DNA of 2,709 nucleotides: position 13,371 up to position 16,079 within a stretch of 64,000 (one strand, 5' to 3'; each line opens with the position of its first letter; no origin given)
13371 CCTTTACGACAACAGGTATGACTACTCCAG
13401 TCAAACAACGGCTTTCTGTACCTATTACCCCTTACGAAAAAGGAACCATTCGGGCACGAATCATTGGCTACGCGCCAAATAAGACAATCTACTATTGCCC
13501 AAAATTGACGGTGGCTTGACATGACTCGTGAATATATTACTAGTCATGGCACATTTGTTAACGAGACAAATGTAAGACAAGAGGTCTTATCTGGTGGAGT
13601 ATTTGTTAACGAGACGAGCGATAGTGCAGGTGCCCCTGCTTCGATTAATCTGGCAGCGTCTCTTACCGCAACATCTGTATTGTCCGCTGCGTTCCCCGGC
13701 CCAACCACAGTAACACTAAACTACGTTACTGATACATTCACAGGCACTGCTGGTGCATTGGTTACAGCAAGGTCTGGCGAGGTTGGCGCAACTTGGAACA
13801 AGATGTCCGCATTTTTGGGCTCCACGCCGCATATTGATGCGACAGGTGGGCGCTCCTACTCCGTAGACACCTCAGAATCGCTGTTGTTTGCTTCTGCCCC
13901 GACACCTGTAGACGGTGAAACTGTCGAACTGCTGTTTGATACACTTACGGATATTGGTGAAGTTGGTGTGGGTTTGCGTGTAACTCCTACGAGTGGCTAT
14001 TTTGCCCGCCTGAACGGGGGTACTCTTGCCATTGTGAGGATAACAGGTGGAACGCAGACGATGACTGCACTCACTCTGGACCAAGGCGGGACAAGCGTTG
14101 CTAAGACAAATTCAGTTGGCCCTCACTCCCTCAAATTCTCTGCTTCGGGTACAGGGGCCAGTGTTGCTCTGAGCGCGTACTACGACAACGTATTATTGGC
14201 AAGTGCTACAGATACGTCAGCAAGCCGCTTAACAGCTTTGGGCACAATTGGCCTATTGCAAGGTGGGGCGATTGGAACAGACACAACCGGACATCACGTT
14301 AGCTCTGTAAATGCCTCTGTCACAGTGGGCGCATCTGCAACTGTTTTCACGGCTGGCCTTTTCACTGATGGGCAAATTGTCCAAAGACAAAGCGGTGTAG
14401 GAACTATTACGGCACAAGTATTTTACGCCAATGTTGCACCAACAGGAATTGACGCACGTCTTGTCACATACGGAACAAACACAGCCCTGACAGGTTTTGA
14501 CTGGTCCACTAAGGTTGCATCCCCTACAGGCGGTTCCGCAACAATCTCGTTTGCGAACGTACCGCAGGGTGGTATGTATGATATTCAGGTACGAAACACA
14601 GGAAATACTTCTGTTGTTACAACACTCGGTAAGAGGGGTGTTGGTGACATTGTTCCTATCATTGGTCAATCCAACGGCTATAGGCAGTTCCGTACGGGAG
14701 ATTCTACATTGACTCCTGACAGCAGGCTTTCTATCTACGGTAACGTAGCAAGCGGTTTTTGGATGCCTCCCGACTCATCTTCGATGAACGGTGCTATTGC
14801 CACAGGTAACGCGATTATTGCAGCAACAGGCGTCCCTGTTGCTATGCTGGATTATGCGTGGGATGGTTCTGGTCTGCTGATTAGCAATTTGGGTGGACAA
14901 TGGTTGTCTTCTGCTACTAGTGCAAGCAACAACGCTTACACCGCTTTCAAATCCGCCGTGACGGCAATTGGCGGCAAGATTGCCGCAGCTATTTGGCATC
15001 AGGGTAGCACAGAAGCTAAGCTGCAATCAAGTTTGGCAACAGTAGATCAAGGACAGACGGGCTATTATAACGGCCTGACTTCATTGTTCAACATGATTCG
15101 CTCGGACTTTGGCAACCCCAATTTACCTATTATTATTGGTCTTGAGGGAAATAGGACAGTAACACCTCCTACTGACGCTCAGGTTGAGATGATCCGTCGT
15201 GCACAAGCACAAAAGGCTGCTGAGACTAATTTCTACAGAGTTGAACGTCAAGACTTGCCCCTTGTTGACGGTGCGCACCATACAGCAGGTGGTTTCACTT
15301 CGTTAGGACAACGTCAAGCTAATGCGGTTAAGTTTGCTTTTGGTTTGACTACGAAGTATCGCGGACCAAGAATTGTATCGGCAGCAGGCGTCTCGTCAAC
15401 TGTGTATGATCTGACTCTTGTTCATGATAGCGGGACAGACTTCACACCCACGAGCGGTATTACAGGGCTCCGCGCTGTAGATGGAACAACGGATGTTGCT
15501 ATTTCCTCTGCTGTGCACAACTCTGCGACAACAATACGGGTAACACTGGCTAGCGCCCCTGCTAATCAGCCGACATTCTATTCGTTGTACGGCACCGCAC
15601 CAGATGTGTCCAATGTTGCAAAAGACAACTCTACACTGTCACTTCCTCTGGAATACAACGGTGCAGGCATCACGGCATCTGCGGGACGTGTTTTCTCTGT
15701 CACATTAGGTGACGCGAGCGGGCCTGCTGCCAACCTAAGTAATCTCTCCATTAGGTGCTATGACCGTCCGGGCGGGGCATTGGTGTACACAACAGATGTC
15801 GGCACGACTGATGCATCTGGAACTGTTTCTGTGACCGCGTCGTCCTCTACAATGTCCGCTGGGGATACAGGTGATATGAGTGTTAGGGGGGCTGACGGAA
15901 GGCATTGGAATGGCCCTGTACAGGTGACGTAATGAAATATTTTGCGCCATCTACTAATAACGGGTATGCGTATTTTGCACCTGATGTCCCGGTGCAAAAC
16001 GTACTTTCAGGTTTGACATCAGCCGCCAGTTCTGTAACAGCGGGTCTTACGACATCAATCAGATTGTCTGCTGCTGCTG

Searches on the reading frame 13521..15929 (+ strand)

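Call 33: search_protein_families(library=phrogs, proteins=[window:13521-15929:+], max_evalue=0.001)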
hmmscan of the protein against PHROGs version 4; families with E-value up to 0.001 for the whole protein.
window:13521-15929:+ (803 aa): 0 families

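Call 82: search_protein_families(library=pfam, proteins=[window:13521-15929:+], max_evalue=0.0001)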
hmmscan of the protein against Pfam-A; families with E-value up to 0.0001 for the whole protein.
window:13521-15929:+ (803 aa): 1 family
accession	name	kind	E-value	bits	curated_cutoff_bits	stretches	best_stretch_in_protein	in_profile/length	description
PF03629.24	SASA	-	6.8e-13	49.2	24.8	1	451-603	84-224/226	Carbohydrate esterase, sialic acid-specific acetylesterase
